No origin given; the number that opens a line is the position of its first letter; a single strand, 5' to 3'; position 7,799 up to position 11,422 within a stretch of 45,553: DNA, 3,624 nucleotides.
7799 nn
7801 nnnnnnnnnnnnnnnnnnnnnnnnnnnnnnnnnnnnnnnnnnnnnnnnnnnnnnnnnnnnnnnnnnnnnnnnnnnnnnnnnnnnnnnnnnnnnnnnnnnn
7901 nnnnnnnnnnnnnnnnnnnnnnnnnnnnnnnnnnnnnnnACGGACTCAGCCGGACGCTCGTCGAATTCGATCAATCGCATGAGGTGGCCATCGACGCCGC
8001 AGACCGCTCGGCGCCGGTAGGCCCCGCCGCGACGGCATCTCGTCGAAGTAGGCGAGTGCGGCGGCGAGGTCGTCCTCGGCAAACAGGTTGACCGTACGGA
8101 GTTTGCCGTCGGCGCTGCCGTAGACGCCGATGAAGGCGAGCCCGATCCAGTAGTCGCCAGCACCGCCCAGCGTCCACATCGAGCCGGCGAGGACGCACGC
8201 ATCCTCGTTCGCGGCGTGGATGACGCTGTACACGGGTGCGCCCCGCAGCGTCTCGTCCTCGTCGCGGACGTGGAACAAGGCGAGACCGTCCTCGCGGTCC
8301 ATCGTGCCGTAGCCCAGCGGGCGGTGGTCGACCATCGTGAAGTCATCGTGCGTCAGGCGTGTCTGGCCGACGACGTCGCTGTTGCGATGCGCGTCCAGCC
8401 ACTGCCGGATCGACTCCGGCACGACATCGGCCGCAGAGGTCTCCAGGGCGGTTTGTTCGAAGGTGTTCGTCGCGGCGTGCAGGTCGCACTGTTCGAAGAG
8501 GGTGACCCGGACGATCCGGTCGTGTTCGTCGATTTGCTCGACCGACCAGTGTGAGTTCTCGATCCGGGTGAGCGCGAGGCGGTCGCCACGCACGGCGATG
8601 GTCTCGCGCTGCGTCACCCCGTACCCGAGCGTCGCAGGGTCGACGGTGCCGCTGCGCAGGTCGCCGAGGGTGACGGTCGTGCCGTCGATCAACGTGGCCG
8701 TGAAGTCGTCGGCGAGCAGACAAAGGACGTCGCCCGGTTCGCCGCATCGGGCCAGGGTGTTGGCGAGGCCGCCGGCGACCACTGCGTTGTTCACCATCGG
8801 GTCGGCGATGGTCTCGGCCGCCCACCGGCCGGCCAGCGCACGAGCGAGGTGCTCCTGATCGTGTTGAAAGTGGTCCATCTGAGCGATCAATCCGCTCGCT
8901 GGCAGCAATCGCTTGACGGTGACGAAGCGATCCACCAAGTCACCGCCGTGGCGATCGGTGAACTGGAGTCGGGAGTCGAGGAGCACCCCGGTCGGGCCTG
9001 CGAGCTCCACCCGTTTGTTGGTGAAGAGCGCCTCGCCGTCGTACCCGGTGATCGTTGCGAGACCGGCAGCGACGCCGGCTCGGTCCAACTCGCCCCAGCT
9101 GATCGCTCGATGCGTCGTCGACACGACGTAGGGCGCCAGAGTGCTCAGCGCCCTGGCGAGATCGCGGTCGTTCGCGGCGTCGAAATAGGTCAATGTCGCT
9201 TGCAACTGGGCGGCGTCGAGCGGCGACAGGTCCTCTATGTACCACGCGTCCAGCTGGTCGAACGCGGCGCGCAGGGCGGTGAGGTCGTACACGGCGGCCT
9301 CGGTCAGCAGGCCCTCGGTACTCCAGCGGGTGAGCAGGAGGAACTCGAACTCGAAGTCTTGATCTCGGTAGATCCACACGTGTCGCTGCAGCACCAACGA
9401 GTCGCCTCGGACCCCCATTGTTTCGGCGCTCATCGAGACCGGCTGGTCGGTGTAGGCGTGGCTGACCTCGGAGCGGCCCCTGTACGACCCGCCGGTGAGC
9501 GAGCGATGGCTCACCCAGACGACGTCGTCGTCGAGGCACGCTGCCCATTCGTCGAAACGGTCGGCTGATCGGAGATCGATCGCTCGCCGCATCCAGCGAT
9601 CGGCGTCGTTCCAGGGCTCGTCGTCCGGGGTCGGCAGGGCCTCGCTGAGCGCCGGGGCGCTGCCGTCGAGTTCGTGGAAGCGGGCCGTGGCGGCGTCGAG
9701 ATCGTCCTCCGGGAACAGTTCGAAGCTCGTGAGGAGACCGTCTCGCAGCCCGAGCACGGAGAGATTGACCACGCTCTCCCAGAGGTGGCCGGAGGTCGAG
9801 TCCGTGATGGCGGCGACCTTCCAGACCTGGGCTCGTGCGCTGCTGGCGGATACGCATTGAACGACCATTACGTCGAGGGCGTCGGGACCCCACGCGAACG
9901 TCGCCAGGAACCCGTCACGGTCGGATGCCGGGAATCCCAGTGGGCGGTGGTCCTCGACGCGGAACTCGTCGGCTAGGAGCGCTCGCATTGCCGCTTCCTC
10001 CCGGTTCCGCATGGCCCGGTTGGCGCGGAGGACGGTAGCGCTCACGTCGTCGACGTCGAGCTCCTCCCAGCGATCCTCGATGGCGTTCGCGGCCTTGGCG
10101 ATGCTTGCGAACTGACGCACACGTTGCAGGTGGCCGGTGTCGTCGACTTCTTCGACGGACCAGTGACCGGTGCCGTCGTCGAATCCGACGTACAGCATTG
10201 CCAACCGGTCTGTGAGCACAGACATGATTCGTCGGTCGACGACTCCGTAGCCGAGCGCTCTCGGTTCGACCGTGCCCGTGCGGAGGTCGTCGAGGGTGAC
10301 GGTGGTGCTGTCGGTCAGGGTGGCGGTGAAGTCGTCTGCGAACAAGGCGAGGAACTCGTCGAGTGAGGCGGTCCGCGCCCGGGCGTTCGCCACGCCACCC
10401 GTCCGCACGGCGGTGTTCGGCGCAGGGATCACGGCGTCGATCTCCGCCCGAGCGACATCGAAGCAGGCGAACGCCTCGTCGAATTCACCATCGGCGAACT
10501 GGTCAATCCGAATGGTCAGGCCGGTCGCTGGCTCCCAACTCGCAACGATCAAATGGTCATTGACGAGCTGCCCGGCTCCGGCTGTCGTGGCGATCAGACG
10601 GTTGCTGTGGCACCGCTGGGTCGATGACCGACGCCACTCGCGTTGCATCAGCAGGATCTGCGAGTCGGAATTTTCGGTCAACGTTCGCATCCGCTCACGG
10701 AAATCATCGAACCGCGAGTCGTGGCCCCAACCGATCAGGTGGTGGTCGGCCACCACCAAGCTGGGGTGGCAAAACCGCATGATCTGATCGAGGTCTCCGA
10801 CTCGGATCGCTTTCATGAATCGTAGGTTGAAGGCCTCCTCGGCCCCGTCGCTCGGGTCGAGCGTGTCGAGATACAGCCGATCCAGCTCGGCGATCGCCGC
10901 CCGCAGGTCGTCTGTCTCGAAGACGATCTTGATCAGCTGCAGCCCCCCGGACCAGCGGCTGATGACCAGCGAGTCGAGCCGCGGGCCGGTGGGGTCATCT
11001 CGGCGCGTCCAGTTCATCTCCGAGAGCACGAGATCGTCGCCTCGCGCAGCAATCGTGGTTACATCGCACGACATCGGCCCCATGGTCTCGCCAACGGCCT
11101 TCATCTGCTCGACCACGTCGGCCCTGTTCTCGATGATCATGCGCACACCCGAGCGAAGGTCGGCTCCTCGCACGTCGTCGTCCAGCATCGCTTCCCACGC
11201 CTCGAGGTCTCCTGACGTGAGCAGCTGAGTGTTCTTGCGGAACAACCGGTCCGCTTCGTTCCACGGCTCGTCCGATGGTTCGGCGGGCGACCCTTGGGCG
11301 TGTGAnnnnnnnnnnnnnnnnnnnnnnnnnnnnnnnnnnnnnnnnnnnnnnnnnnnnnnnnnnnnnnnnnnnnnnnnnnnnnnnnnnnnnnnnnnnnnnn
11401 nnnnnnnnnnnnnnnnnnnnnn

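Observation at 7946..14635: Giant cyclase-STAND protein with a double zinc ribbon at the N-terminus and eight tandem NTF2-like units at the C-terminus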

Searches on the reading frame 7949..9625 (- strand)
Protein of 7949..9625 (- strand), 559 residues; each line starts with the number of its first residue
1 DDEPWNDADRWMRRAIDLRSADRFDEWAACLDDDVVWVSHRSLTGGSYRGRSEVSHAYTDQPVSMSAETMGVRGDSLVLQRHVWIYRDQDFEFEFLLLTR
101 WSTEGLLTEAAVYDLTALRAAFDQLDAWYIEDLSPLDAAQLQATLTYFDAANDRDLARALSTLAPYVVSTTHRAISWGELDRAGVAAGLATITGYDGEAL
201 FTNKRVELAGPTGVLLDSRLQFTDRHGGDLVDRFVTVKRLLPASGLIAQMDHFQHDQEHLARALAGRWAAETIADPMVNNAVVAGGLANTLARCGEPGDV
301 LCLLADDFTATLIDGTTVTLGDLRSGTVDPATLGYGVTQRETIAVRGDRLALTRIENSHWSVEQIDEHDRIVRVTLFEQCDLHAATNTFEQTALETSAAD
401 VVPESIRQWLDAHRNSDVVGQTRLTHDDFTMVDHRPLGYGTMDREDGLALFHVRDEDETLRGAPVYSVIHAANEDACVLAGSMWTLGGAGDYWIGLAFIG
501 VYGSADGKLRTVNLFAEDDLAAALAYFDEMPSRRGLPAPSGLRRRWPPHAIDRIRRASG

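Call 63: predict_structure(alignment_id=A3)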
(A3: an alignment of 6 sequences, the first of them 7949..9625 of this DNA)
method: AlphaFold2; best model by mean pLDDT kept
length: 559 residues; sequences in the alignment: 6
mean_pLDDT: 86.5   pTM: 0.85
mean pLDDT of the five models: 86.5, 85.3, 84.4, 84.4, 82.8
residues with pLDDT >= 90: 350; 70-90: 154; 50-70: 29; < 50: 26
segments of 3 or more residues with pLDDT < 50: 534-559
pLDDT, mean of each block of 10 residues (from residue 1): 84 94 94 96 89 86 90 96 89 95 97 94 95 91 90 92 94 84 92 87 86 87 88 92 93 93 89 84 95 84 95 96 93 92 90 89 95 94 90 73 88 88 94 88 90 59 82 90 74 76 94 92 91 47 31 30
secondary structure, 60 per line:
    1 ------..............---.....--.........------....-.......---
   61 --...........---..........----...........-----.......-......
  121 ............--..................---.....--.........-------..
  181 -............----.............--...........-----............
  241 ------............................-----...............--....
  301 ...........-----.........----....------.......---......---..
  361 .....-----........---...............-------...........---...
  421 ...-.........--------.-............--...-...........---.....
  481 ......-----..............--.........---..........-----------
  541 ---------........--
elements in order: H7-20 H24-28 E31-39 E46-49 H51-57 E63-73 E77-86 E91-101 E107-113 H115-132 H135-152 H156-160 E163-171 H182-193 E198-210 E213-223 E229-240 E247-254 H255-274 H280-294 H297-303 E304-311 E317-319 H320-325 H330-333 E340-346 E350-355 E359-365 E371-378 H382-396 H404-414 H418-423 E425-433 H444-455 E462-472 E476-486 E492-505 E508-516 H520-529 H550-557

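Call 72: fold_search(model_id=the predicted structure, library=pdb)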
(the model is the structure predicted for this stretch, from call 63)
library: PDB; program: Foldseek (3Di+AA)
matches with E <= 10: 1223; with E <= 0.001: 403
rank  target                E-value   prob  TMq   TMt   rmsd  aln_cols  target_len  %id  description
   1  3rga                  2.7e-12  1.00  0.21  0.38  13.1       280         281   13  Crystal structure of epoxide hydrolase for polyether lasalocid A biosynthesis (released 2012-03-07)
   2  4rzm_A                4.8e-11  1.00  0.21  0.39  12.8       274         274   14  Crystal structure of the Lsd19-lasalocid A complex (released 2015-01-21)
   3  4rzm_B                9.0e-11  1.00  0.21  0.38  12.7       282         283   13  Crystal structure of the Lsd19-lasalocid A complex (released 2015-01-21)
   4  9kw6_C                1.9e-10  1.00  0.21  0.39  13.2       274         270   12  Polyether epoxide hydrolase MonBI-MonBII complex (released 2025-12-10)
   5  9kw6_B                1.9e-10  1.00  0.21  0.39  12.6       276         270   11  Polyether epoxide hydrolase MonBI-MonBII complex (released 2025-12-10)
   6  9kw8_C                4.6e-10  1.00  0.21  0.39  12.5       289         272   11  Polyether epoxide hydrolase MonBI-MonBII complex with product analogue (released 2025-12-10)
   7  9kw8_A                6.4e-10  1.00  0.20  0.38  12.4       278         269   10  Polyether epoxide hydrolase MonBI-MonBII complex with product analogue (released 2025-12-10)
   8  9kw6_A                6.7e-10  1.00  0.20  0.38  13.0       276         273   12  Polyether epoxide hydrolase MonBI-MonBII complex (released 2025-12-10)
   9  9kw8_B                1.1e-09  1.00  0.19  0.37  13.2       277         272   10  Polyether epoxide hydrolase MonBI-MonBII complex with product analogue (released 2025-12-10)
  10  9kw6_D                2.1e-09  1.00  0.21  0.39  12.5       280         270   11  Polyether epoxide hydrolase MonBI-MonBII complex (released 2025-12-10)
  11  5z3r_D                4.0e-06  1.00  0.19  0.75   2.7       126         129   20  Crystal Structure of Delta 5-3-Ketosteroid Isomerase from Mycobacterium sp. (released 2018-01-31)
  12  5z3r_A                7.2e-06  1.00  0.19  0.72   3.3       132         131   20  Crystal Structure of Delta 5-3-Ketosteroid Isomerase from Mycobacterium sp. (released 2018-01-31)
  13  5z3r_F                1.1e-05  1.00  0.19  0.71   3.3       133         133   20  Crystal Structure of Delta 5-3-Ketosteroid Isomerase from Mycobacterium sp. (released 2018-01-31)
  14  4j8t_A                1.3e-05  1.00  0.17  0.67   2.9       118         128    8  Engineered Digoxigenin binder DIG10.2 (released 2013-06-26)
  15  4xdw_F                2.0e-05  1.00  0.17  0.59   5.2       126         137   19  Crystal Structure of the L74F/M78V/I80V/L114F mutant of LEH (released 2015-07-15)
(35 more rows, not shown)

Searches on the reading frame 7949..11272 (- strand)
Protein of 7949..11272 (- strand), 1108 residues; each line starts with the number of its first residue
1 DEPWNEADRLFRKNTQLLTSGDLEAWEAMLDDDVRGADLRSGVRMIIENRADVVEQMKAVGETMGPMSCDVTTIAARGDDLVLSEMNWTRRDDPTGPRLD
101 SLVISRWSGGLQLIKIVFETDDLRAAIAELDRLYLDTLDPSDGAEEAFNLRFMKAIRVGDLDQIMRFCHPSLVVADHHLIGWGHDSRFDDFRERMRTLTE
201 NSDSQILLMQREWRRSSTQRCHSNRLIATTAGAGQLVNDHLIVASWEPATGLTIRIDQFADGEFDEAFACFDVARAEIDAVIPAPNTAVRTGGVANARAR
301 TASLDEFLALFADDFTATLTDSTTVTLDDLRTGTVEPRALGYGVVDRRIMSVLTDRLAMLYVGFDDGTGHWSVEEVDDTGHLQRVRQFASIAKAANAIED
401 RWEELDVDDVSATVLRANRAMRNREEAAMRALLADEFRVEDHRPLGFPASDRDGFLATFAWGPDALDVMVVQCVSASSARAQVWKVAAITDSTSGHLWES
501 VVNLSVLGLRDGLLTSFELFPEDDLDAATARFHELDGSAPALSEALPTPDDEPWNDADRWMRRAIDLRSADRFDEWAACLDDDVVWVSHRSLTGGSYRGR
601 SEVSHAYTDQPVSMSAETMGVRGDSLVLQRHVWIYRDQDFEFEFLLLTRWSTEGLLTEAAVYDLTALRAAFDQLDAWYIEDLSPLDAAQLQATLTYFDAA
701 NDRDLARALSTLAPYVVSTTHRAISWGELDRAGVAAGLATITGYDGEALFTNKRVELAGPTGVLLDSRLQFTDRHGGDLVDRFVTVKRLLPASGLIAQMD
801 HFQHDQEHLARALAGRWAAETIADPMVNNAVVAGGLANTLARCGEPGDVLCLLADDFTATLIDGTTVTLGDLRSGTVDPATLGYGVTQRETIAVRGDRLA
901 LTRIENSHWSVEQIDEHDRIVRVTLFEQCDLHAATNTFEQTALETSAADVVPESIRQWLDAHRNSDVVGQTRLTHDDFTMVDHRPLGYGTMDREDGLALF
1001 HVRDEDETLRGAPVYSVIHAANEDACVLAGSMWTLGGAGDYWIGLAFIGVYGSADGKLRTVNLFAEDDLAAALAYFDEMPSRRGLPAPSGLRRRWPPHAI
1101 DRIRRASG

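Call 9: find_homologous_proteins(query=window:7949-11272:-, max_evalue=0.001)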
Query window:7949-11272:- (1108 aa): 10 proteins with E <= 0.001 among 8000 candidates.
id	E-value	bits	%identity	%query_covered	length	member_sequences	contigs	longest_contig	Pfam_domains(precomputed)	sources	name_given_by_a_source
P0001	1.5e-188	648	49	53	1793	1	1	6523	PF13240.12,PF12680.14,PF14534.13,PF12773.14,PF13401.13,PF00211.26,PF13191.13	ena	-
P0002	4.1e-86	308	34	57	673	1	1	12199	-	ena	-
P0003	1.9e-77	280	30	60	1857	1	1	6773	PF12680.14,PF14534.13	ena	-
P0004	9.5e-76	274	41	17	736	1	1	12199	-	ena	-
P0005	3.3e-60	223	29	64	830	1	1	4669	PF12680.14,PF14534.13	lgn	-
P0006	7.1e-48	182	26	73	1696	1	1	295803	PF07366.19,PF12680.14,PF14534.13,PF13474.13,PF13577.13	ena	-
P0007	9.1e-27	112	29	60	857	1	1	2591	PF07366.19,PF12680.14,PF14534.13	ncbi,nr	ncbi:MAG: nuclear transport factor 2 family protein, partial [Acidimicrobiia bacterium]|nr:nuclear t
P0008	2.4e-24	104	25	93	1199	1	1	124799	PF12680.14,PF14534.13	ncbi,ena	-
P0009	3.8e-20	90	26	52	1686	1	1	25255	PF12680.14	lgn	-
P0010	1.7e-16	78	32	16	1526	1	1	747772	PF12680.14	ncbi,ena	-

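Call 14: find_encoding_contigs(protein=P0001, flank=10000)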
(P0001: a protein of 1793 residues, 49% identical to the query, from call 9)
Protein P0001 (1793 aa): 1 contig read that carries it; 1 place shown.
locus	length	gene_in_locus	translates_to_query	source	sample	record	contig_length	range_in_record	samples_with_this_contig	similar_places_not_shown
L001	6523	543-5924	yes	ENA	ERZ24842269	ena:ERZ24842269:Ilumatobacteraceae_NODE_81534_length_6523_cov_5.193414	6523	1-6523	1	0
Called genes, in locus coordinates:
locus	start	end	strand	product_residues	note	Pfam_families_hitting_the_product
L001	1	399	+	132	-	?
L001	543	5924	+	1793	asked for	PF12773:DZR, PF13240:Zn_Ribbon_1 (faint), PF00211:Guanylate_cyc, PF12680:SnoaL_2 (faint), PF13191:AAA_16, PF13401:AAA_22, PF14534:DUF4440 (faint)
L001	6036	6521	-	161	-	?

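Call 64: find_encoding_contigs(protein=P0006, flank=8000, max_places=2)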
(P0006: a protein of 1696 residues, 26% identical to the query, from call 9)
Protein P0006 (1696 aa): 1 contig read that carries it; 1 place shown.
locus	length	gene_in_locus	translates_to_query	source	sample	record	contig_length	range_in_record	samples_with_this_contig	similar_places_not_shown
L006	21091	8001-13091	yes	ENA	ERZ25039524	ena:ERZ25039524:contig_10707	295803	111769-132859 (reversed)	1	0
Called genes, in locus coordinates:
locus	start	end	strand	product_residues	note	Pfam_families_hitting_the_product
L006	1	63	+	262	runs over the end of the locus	-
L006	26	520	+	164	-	-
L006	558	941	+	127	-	PF13374:TPR_10 (faint), PF13424:TPR_12 (weak)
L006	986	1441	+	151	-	PF00582:Usp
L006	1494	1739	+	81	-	PF22513:FitA-like_RHH (weak)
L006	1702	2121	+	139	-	PF01850:PIN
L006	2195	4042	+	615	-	PF12773:DZR, PF13240:Zn_Ribbon_1 (weak), PF00211:Guanylate_cyc, PF13191:AAA_16, PF13401:AAA_22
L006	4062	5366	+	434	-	-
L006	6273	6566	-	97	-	-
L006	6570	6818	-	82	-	-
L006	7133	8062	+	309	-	PF12680:SnoaL_2 (weak)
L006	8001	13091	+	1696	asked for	PF07366:SnoaL (faint), PF13577:SnoaL_4 (faint), PF14534:DUF4440 (faint), PF12680:SnoaL_2 (weak), PF13474:SnoaL_3 (faint), PF12680:SnoaL_2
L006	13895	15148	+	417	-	PF12680:SnoaL_2 (faint)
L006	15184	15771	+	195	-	PF11716:MDMPI_N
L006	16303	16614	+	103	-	PF04954:SIP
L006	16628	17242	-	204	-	PF00331:Glyco_hydro_10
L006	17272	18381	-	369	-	PF03160:Calx-beta (faint), PF00331:Glyco_hydro_10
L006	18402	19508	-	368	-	PF01229:Glyco_hydro_39 (weak)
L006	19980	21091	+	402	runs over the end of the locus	PF01120:Alpha_L_fucos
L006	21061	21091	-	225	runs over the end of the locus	-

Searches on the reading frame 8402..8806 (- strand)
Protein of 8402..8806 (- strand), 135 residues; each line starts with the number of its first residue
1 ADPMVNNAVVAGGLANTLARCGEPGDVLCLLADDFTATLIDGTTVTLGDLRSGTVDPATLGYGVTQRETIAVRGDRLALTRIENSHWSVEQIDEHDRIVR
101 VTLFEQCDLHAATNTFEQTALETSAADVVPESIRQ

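Call 8: search_protein_families(library=pfam, proteins=[window:8402-8806:-], max_evalue=10)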
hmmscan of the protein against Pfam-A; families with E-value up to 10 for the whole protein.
window:8402-8806:- (135 aa): 1 family
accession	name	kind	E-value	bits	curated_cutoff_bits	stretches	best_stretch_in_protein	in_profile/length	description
PF20963.2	Acanthaporin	-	0.0088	16.6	27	1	5-32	8-35/61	Acanthaporin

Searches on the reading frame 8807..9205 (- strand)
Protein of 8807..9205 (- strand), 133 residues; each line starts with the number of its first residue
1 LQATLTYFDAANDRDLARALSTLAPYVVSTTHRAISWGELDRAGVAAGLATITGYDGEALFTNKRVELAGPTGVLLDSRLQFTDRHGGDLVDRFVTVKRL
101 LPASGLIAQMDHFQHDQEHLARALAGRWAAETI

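Call 8: search_protein_families(library=pfam, proteins=[window:8807-9205:-], max_evalue=10)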
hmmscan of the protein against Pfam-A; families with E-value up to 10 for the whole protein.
window:8807-9205:- (133 aa): 3 families
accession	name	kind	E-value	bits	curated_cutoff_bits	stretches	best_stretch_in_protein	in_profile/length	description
PF12680.13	SnoaL_2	-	0.06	14.4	27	1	7-108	4-100/102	SnoaL-like domain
PF14534.12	DUF4440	-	0.069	14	25.2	1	6-91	7-88/107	Domain of unknown function (DUF4440)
PF12125.13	Beta-TrCP_D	-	0.11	13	25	1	106-117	18-29/39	D domain of beta-TrCP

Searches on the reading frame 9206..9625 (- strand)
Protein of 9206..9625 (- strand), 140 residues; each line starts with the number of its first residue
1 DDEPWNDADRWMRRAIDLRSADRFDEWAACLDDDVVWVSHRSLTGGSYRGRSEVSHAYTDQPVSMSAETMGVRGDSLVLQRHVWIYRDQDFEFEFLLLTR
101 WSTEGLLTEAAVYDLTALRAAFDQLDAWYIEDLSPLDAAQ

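Call 8: search_protein_families(library=pfam, proteins=[window:9206-9625:-], max_evalue=10)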
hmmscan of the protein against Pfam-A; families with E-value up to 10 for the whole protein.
window:9206-9625:- (140 aa): 1 family
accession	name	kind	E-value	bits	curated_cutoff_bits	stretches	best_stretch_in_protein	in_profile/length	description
PF12680.13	SnoaL_2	-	0.00048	21.1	27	1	13-107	2-99/102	SnoaL-like domain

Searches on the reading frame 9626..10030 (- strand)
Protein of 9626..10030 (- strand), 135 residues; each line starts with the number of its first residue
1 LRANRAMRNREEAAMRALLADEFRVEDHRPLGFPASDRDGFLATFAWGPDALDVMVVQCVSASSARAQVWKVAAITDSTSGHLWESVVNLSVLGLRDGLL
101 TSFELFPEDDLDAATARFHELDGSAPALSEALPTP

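Call 8: search_protein_families(library=pfam, proteins=[window:9626-10030:-], max_evalue=10)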
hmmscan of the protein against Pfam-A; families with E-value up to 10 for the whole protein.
window:9626-10030:- (135 aa): 1 family
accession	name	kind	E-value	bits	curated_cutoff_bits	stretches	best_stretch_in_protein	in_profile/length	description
PF12680.13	SnoaL_2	-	0.0069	17.4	27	1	4-100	5-99/102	SnoaL-like domain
